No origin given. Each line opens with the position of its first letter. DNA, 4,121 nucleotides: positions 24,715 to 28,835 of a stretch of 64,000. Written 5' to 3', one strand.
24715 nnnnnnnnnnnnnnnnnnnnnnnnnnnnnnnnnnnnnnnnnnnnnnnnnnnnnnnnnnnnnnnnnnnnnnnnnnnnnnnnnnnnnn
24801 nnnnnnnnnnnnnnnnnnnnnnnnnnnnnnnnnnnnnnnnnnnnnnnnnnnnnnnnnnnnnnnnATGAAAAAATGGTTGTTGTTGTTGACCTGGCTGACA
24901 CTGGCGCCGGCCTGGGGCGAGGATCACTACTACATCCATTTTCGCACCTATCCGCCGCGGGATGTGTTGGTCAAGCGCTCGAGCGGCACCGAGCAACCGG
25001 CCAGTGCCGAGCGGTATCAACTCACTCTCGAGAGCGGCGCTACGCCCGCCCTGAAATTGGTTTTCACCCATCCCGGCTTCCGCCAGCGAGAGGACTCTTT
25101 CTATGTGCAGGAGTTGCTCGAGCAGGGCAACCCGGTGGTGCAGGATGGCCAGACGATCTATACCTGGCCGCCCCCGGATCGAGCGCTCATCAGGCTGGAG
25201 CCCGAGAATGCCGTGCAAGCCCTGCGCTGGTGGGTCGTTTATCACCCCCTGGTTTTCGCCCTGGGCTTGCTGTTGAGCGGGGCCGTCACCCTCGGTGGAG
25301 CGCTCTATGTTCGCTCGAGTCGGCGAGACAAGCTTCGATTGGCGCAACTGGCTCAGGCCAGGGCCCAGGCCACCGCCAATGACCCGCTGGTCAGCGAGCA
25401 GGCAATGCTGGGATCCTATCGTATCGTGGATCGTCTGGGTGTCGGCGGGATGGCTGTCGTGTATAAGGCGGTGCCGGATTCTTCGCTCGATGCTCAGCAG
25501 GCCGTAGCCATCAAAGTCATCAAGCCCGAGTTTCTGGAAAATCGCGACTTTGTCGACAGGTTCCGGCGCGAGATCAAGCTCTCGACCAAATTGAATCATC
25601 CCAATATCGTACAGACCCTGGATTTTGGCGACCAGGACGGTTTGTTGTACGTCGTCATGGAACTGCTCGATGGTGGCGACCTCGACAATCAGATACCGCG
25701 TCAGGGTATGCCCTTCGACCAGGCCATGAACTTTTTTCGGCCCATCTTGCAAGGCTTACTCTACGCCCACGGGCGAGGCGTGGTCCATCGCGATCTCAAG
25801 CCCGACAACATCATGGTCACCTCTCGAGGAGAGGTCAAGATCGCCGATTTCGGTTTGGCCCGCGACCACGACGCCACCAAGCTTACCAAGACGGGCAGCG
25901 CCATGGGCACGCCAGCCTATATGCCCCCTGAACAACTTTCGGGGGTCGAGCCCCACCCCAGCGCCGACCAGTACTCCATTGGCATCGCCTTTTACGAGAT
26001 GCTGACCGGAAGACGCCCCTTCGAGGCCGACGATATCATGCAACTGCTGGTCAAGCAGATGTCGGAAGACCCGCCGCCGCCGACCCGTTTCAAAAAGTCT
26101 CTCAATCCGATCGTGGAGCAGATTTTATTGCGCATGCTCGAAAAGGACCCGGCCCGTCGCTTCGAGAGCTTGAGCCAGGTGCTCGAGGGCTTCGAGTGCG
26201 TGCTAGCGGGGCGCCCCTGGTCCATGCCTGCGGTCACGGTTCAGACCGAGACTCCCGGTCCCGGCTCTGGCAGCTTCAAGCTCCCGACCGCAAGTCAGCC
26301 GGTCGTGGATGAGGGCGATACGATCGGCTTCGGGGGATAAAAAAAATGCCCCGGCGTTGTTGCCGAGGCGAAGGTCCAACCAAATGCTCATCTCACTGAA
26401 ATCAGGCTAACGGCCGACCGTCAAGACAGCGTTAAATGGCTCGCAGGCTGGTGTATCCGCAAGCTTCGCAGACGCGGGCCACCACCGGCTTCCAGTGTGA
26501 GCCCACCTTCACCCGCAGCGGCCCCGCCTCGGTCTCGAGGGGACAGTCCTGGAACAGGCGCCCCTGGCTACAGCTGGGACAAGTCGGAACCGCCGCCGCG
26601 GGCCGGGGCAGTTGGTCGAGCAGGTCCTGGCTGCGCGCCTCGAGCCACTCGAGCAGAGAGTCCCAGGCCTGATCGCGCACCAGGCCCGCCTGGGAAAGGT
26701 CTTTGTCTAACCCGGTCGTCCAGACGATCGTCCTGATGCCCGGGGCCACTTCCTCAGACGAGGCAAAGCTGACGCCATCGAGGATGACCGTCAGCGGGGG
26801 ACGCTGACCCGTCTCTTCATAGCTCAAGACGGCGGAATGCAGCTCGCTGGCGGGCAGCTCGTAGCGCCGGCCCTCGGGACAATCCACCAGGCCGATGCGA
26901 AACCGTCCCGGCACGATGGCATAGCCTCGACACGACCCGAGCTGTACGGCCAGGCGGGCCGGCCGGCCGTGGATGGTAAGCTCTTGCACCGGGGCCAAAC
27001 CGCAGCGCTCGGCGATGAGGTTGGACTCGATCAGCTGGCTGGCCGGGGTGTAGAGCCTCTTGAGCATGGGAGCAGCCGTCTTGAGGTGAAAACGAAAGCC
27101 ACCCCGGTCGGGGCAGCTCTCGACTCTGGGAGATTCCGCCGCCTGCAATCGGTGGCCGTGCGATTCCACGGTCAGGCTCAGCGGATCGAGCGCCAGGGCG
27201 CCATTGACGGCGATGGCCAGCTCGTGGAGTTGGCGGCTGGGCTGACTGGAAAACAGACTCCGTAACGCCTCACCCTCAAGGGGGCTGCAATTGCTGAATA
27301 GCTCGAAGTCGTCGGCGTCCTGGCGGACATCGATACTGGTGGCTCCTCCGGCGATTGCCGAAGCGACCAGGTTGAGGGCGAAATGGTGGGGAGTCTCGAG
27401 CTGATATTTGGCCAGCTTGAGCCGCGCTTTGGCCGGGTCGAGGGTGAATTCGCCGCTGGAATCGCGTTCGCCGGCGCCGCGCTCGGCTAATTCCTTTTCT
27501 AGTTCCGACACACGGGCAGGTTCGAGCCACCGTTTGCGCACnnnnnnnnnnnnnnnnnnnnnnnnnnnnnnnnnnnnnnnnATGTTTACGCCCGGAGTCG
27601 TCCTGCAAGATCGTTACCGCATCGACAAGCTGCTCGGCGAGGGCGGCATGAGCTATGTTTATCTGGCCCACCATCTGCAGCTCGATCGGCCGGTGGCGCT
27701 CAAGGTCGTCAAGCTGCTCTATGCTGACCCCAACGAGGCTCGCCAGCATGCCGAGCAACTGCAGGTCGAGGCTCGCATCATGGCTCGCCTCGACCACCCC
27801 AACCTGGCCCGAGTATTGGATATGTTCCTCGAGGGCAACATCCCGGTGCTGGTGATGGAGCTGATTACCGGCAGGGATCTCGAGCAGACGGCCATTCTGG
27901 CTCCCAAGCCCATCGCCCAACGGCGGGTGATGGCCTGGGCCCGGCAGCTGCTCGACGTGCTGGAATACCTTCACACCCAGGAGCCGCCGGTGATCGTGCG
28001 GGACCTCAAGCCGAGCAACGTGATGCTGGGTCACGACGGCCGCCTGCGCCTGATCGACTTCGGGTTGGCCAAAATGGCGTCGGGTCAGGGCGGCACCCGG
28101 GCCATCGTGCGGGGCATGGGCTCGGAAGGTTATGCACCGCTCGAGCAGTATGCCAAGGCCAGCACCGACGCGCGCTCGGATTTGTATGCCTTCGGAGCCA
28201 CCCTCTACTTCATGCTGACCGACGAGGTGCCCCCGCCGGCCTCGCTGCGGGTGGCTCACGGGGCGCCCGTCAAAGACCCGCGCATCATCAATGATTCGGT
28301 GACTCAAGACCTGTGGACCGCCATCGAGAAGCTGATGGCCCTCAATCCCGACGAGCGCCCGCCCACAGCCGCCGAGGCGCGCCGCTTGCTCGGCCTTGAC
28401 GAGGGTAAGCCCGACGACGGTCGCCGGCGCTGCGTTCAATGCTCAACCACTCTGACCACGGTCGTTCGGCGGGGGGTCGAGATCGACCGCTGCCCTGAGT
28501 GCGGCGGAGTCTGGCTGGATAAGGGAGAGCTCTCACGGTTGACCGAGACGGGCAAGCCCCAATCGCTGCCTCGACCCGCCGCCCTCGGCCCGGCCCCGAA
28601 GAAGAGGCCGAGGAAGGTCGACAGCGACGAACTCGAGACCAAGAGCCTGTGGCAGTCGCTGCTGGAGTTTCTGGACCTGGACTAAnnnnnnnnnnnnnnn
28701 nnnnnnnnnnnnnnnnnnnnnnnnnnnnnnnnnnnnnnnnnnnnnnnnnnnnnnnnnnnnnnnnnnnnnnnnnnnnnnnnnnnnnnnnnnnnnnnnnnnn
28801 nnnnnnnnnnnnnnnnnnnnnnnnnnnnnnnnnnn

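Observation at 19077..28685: Pseudopilus-like (GspF plus PilX-like plus two minor pseudopilins) operon fused to Thr-phospho/cAMP signalling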

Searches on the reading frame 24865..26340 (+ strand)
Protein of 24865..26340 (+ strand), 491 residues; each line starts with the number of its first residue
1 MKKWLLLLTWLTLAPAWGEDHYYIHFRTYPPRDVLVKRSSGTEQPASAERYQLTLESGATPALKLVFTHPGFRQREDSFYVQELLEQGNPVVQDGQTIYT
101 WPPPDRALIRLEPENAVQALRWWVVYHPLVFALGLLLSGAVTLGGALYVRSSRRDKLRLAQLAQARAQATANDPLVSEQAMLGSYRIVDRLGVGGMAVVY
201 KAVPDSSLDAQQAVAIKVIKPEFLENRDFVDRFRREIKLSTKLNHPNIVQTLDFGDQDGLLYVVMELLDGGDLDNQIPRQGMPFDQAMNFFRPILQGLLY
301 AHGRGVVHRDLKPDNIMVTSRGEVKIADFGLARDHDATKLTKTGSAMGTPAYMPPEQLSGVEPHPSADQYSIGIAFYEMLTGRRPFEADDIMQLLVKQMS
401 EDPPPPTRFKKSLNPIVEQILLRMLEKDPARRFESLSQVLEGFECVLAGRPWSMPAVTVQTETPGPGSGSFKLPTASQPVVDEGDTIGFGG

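Call 3: search_protein_families(library=pfam, proteins=[window:24865-26340:+], max_evalue=0.01)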
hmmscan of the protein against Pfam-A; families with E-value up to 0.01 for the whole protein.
window:24865-26340:+ (491 aa): 7 families
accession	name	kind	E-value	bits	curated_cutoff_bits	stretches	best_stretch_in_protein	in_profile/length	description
PF00069.31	Pkinase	-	1.3e-54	185.8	31.7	1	185-434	1-253/263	Protein kinase domain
PF07714.23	PK_Tyr_Ser-Thr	-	8.6e-38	130.5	23.1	1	187-432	3-248/258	Protein tyrosine and serine/threonine kinase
PF03109.22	ABC1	-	1.2e-05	25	22.9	1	231-336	118-218/244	ABC1 atypical kinase-like domain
PF01636.29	APH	-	0.00035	20.8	23.2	1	303-336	167-201/239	Phosphotransferase enzyme family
PF19974.5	TCAD9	-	0.0012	18.5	40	1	281-332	274-324/429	Ternary complex associated domain 9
PF12330.14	Haspin_kinase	-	0.009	15.5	25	0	250-335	173-256/364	Haspin like kinase domain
PF14531.12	Kinase-like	-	0.0091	15.7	25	0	302-358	162-213/289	Kinase-like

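Call 17: search_protein_families(library=ncbifam, proteins=[window:24865-26340:+], max_evalue=0.1)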
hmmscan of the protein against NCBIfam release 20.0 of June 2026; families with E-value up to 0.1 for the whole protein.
window:24865-26340:+ (491 aa): 21 families
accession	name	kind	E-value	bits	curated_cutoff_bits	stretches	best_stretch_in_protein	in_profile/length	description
NF033483.0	PknB_PASTA_kin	equivalog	6.6e-89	299.4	450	1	182-457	6-279/563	Stk1 family PASTA domain-containing Ser/Thr kinase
NF052427.1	StpK7MSMEG_1200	equivalog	3.4e-53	181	900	1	180-438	4-260/601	serine/threonine protein kinase StpK7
NF047741.1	antiphage_MADS6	equivalog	2.4e-46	158.5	460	2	279-451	293-465/612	methylation-associated defense system protein kinase MAD6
TIGR03903.1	TOMM_kin_cyc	equivalog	3.3e-46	157.8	705.75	1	210-444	2-245/1267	TOMM system kinase/cyclase fusion protein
NF009651.0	PRK13184.1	equivalog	8.1e-40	136.6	839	1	183-458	2-302/932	serine/threonine-protein kinase PknD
NF038150.1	lanthi_synth_IV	equivalog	4.9e-29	101.2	650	1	180-443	186-453/851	class IV lanthionine synthetase LanL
NF053615.1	SerThrKinAfsKStmc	equivalog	5e-25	88.3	1300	1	181-424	11-250/809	protein serine/threonine kinase AfsK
NF033442.0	BREX_PglW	equivalog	3.9e-19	67.9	990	1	167-451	494-774/1391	BREX system serine/threonine kinase PglW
NF038151.1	lanthi_synth_III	equivalog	4.9e-14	51.7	575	1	225-383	262-426/833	class III lanthionine synthetase LanKC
NF043056.1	T4SS_LegK1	equivalog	3.6e-12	45.7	550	1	190-373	78-277/516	Dot/Icm T4SS effector kinase LegK1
NF058632.1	SerThrKinPrkT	equivalog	1.2e-07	31.1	280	1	184-322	22-154/322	serine/threonine protein kinase PrkT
NF040671.1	PLuB_AAA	exception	1.8e-05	22.3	999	1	240-341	59-160/1256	PLuB system helicase-like protein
NF011464.0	PRK14879.1-7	equivalog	7.5e-05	22.6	246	1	261-337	81-153/221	Kae1-associated kinase Bud32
TIGR03724.2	arch_bud32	equivalog_domain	0.0002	20.9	125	1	261-336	68-135/193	KEOPS complex kinase/ATPase Bud32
NF011463.0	PRK14879.1-4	equivalog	0.00027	20.4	188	1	225-333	57-161/237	Kae1-associated kinase Bud32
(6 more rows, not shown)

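Call 35: search_protein_families(library=padloc, proteins=[window:24865-26340:+], max_evalue=0.001)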
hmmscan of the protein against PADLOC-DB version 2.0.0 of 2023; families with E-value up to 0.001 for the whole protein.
window:24865-26340:+ (491 aa): 34 families (the best 25 are shown)
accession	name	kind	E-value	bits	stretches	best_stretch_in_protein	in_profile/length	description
PDLC04053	PD-T4-6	-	1.2e-86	289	1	178-456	4-281/311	-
PDLC04042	PD-T4-6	-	5e-83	277.1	1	178-445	4-271/292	-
PDLC04061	PD-T4-6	-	3.9e-78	262.2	1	181-441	14-278/510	-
PDLC04054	PD-T4-6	-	2.5e-76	255.4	1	181-476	9-301/347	-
PDLC04138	mad6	-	4.1e-76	255.3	1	174-451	42-318/659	mads_6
PDLC04060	PD-T4-6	-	9.2e-76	253.7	1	178-444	3-267/486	-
PDLC04043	PD-T4-6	-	3e-74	248.7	1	179-448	11-279/452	-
PDLC04039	PD-T4-6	-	6.8e-73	244.2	1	179-446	10-275/458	-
PDLC04047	PD-T4-6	-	3.6e-71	237.9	1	179-448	6-274/327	-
PDLC04057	PD-T4-6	-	1.4e-67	226.6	1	181-449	6-273/443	-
PDLC04048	PD-T4-6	-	2.3e-64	216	1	183-441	10-267/354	-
PDLC04041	PD-T4-6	-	9.3e-63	211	1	164-443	10-290/443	-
PDLC04040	PD-T4-6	-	5.2e-58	195.1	1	191-455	2-274/547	-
PDLC04052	PD-T4-6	-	6.1e-58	195.2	1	179-460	5-290/496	-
PDLC04064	PD-T4-6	-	6.8e-53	177.9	1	178-450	15-284/369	-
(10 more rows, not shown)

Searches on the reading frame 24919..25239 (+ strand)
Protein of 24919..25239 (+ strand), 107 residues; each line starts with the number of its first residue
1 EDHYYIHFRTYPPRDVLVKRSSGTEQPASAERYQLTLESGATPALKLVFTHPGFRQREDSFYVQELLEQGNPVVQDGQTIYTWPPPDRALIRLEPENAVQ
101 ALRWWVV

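Call 101: search_protein_families(library=pfam, proteins=[window:24919-25239:+], max_evalue=1)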
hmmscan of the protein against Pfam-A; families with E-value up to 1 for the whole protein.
seq(107 aa): 0 families

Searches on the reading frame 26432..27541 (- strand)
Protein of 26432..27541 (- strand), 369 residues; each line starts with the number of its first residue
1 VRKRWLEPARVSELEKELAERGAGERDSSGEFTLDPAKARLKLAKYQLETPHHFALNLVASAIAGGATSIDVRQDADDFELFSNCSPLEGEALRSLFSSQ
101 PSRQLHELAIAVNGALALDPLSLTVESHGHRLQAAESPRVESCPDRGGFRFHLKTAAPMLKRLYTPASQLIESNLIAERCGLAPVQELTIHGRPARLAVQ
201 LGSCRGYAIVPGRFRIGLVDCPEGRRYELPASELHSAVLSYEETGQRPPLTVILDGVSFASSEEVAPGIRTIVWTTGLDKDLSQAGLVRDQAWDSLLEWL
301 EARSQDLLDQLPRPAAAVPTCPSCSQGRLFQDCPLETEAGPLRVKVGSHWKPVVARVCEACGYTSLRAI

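Call 3: search_protein_families(library=pfam, proteins=[window:26432-27541:-], max_evalue=0.01)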
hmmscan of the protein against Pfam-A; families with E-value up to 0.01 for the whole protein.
window:26432-27541:- (369 aa): 0 families

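Call 17: search_protein_families(library=ncbifam, proteins=[window:26432-27541:-], max_evalue=0.1)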
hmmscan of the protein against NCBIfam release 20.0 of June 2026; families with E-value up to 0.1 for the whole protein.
window:26432-27541:- (369 aa): 0 families

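Call 35: search_protein_families(library=padloc, proteins=[window:26432-27541:-], max_evalue=0.001)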
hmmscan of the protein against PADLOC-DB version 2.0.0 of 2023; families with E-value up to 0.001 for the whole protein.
window:26432-27541:- (369 aa): 0 families

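Call 90: search_solved_structures(query=A9, max_evalue=10)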
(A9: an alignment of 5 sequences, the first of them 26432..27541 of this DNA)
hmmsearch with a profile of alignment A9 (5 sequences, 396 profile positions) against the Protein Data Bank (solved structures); distinct sequences matched with E-value up to 10: 2.
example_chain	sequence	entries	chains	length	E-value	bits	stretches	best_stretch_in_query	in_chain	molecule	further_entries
7r68_A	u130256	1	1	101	0.43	12.8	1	273-321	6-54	Obscurin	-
7xgz_A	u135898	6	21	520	0.57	12.4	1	100-149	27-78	Capsid protein alpha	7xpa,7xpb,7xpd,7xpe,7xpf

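Call 91: search_protein_families(library=pfam, alignment_id=A9, max_evalue=1)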
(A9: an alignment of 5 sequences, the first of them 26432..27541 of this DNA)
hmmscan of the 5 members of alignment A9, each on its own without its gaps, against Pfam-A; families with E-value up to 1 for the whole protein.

A. member 1, window:26432-27541:- (369 aa): 0 families

B. families by the number of members that match (of 5 scanned): 2 families
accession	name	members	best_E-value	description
PF18570.6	Nup54_57_C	1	0.0031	NUP57/Nup54 C-terminal domain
PF13428.12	TPR_14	1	0.57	Tetratricopeptide repeat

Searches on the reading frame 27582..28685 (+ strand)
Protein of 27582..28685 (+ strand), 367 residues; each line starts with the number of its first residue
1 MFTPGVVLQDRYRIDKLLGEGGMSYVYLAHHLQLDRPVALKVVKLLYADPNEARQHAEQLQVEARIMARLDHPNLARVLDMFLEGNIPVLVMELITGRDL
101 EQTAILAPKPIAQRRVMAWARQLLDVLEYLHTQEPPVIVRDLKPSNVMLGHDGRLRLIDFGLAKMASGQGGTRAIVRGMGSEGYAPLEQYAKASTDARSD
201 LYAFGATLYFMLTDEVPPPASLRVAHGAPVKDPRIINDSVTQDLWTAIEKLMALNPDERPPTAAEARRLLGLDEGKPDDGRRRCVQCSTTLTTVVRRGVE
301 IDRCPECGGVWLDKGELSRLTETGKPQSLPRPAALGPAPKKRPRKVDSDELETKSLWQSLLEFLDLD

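Call 3: search_protein_families(library=pfam, proteins=[window:27582-28685:+], max_evalue=0.01)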
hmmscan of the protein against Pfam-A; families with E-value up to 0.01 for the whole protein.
window:27582-28685:+ (367 aa): 5 families
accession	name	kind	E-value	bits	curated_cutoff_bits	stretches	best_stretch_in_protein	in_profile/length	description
PF00069.31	Pkinase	-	5.4e-37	128.1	31.7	1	12-260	1-252/263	Protein kinase domain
PF07714.23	PK_Tyr_Ser-Thr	-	2e-24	86.8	23.1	1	14-261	3-250/258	Protein tyrosine and serine/threonine kinase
PF13453.11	Zn_ribbon_TFIIB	-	1.3e-14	53.7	22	1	284-322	2-40/41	Transcription factor zinc-finger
PF01636.29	APH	-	0.00085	19.6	23.2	0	114-165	152-199/239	Phosphotransferase enzyme family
PF03109.22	ABC1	-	0.0029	17.2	22.9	1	89-165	144-216/244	ABC1 atypical kinase-like domain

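Call 17: search_protein_families(library=ncbifam, proteins=[window:27582-28685:+], max_evalue=0.1)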
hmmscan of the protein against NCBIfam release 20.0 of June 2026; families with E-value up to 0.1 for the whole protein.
window:27582-28685:+ (367 aa): 18 families
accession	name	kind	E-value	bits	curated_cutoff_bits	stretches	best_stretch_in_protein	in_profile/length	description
NF033483.0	PknB_PASTA_kin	equivalog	1.2e-56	193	450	1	5-268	2-263/563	Stk1 family PASTA domain-containing Ser/Thr kinase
NF047741.1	antiphage_MADS6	equivalog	3.1e-40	138.3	460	2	3-133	488-610/612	methylation-associated defense system protein kinase MAD6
NF038150.1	lanthi_synth_IV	equivalog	1.8e-35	122.5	650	1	6-276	185-459/851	class IV lanthionine synthetase LanL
NF052427.1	StpK7MSMEG_1200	equivalog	1.6e-28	99.6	900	1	11-265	8-260/601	serine/threonine protein kinase StpK7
TIGR03903.1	TOMM_kin_cyc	equivalog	3.5e-17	61.6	705.75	1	38-213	6-184/1267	TOMM system kinase/cyclase fusion protein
NF009651.0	PRK13184.1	equivalog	3.4e-16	58.4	839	1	10-215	2-228/932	serine/threonine-protein kinase PknD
NF033442.0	BREX_PglW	equivalog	5e-16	57.6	990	1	4-217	506-709/1391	BREX system serine/threonine kinase PglW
NF038151.1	lanthi_synth_III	equivalog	3e-15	55.7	575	1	12-213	222-424/833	class III lanthionine synthetase LanKC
NF053615.1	SerThrKinAfsKStmc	equivalog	7.7e-12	44.7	1300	1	18-225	21-220/809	protein serine/threonine kinase AfsK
NF058632.1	SerThrKinPrkT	equivalog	1.6e-10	40.5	280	1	9-161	20-163/322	serine/threonine protein kinase PrkT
NF011463.0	PRK14879.1-4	equivalog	2.3e-08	33.7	188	1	16-167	21-164/237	Kae1-associated kinase Bud32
TIGR03724.2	arch_bud32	equivalog_domain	2.4e-05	23.9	125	1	57-167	37-135/193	KEOPS complex kinase/ATPase Bud32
NF043056.1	T4SS_LegK1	equivalog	0.00026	19.7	550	1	84-215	150-287/516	Dot/Icm T4SS effector kinase LegK1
NF011464.0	PRK14879.1-7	equivalog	0.0011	18.8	246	1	62-167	55-153/221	Kae1-associated kinase Bud32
NF011461.0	PRK14879.1-2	equivalog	0.0011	18.8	372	1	23-165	13-148/225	Kae1-associated kinase Bud32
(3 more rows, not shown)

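Call 35: search_protein_families(library=padloc, proteins=[window:27582-28685:+], max_evalue=0.001)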
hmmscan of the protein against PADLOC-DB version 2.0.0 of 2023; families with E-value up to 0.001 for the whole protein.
window:27582-28685:+ (367 aa): 34 families (the best 25 are shown)
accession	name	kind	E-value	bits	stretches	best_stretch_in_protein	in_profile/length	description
PDLC04042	PD-T4-6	-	5.7e-59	198.1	1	6-270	5-269/292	-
PDLC04138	mad6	-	1.9e-55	186.9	1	7-269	48-309/659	mads_6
PDLC04061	PD-T4-6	-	1.5e-49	167.9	1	5-270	11-280/510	-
PDLC04060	PD-T4-6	-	7e-49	165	1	5-270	3-266/486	-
PDLC04054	PD-T4-6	-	6.2e-48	162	1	4-266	5-266/347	-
PDLC04053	PD-T4-6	-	7.4e-46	155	1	10-267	9-265/311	-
PDLC04044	PD-T4-6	-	9.1e-45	151.4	1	5-273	27-292/372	-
PDLC04047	PD-T4-6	-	2.8e-43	146.2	1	7-268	7-267/327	-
PDLC04052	PD-T4-6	-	3.5e-42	143.2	1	5-287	4-291/496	-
PDLC04043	PD-T4-6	-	9.8e-42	141.5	1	9-265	14-269/452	-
PDLC04057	PD-T4-6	-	1.3e-40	137.7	1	5-268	3-265/443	-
PDLC04048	PD-T4-6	-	2.9e-39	133.4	1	4-217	4-211/354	-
PDLC04050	PD-T4-6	-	2.3e-37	127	1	11-267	64-320/480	-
PDLC04040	PD-T4-6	-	1.3e-36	124.4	1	17-270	1-262/547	-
PDLC04051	PD-T4-6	-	3.9e-36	123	1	7-265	29-286/476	-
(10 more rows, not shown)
